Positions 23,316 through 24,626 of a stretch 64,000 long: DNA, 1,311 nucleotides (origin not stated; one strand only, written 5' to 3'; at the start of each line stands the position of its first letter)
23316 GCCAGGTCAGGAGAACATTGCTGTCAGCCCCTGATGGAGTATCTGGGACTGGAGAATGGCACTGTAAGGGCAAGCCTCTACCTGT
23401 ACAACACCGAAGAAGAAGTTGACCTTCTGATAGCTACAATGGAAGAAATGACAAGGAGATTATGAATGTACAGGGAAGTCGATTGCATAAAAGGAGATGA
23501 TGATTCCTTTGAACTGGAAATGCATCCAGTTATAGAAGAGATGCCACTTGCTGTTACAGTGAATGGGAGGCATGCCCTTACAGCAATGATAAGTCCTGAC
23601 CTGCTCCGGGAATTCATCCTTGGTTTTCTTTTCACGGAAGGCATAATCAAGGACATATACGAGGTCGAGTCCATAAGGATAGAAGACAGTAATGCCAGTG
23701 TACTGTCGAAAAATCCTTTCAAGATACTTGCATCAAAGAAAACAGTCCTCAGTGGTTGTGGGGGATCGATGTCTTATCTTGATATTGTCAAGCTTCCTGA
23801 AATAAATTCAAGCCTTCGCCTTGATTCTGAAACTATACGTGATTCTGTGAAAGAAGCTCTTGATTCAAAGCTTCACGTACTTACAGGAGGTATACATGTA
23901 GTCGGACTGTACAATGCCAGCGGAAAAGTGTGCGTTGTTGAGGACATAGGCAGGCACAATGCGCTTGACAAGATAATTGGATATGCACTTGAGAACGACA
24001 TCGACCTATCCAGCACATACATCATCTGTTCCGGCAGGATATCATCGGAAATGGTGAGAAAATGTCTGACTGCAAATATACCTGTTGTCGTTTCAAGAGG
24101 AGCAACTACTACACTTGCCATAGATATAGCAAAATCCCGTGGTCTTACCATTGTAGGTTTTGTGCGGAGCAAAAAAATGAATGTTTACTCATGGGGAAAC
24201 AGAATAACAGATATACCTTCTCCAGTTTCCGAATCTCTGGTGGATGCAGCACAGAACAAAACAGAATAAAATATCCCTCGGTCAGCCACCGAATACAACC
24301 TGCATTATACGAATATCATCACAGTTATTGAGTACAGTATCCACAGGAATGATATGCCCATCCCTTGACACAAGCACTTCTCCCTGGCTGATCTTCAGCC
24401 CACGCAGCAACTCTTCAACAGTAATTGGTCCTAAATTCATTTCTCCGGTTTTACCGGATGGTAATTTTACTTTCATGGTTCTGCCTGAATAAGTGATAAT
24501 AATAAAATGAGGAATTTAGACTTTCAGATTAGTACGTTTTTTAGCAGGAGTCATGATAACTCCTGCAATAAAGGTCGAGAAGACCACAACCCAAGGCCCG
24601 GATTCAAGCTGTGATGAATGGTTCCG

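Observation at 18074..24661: Five copies of the palindrome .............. link nadA, SepCysS, a Cys-rich HTH regulator operon and a SAMP-like gene into one putative regulon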

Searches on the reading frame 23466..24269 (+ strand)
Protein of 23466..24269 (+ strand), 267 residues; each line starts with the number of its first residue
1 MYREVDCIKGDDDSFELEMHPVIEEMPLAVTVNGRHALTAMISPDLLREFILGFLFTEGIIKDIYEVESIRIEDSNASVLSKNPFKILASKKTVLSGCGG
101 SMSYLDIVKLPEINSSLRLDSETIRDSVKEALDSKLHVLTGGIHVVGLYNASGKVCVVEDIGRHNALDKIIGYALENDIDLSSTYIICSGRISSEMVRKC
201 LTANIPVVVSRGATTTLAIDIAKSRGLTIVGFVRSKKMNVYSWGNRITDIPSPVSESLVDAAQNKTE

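Call 8: search_protein_families(library=pfam, proteins=[window:23466-24269:+], max_evalue=0.01)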
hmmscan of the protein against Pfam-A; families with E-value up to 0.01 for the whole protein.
window:23466-24269:+ (267 aa): 1 family
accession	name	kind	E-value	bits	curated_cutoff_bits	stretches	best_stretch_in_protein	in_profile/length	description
PF02634.21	FdhD-NarQ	-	4e-67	226.8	27.2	1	23-247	1-236/237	FdhD/NarQ family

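Call 9: search_protein_families(library=ncbifam, proteins=[window:23466-24269:+], max_evalue=0.01)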
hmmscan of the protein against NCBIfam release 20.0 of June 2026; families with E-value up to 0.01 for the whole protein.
window:23466-24269:+ (267 aa): 2 families
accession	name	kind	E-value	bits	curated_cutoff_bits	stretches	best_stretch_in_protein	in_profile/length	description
TIGR00129.1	fdhD_narQ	equivalog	3.3e-58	196.9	140.9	1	22-248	5-236/237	formate dehydrogenase accessory sulfurtransferase FdhD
NF001943.0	PRK00724.1-2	equivalog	7.9e-56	189.1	269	1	12-248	16-273/274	formate dehydrogenase accessory sulfurtransferase FdhD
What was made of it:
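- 23466..24269 (+): fdhD, sulfurtransferase for the Moco of formate or formylmethanofuran dehydrogenases. PF02634 E=4e-67; TIGR00129 197 bits (calls 8, 9).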

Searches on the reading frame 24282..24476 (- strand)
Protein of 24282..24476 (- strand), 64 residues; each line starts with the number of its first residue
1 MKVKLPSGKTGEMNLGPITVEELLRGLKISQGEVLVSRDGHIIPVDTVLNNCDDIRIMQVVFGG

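Call 8: search_protein_families(library=pfam, proteins=[window:24282-24476:-], max_evalue=0.01)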
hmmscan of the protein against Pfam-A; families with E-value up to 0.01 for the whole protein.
window:24282-24476:- (64 aa): 2 families
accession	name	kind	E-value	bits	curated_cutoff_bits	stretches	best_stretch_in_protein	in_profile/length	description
PF21965.2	SAMP2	-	1.6e-07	32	27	1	2-61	4-63/63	Small archaeal modifier protein 2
PF02597.26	ThiS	-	4.2e-06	27.7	22.5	1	17-64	21-76/76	ThiS family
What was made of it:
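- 24282..24476 (-): 64-aa SAMP2/ThiS-like sulfur carrier ending in GG. PF21965 E=1.6e-7 and PF02597 (call 8).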

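Call 9: search_protein_families(library=ncbifam, proteins=[window:24282-24476:-], max_evalue=0.01)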
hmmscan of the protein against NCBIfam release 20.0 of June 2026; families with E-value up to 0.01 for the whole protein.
window:24282-24476:- (64 aa): 2 families
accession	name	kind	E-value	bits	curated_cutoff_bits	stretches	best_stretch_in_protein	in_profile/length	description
NF041919.1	SAMP2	equivalog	3.9e-06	27.3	70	1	2-64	4-66/66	ubiquitin-like small modifier protein SAMP2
TIGR01683.1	thiS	equivalog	0.00038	20.7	37.45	1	17-64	13-64/64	sulfur carrier protein ThiS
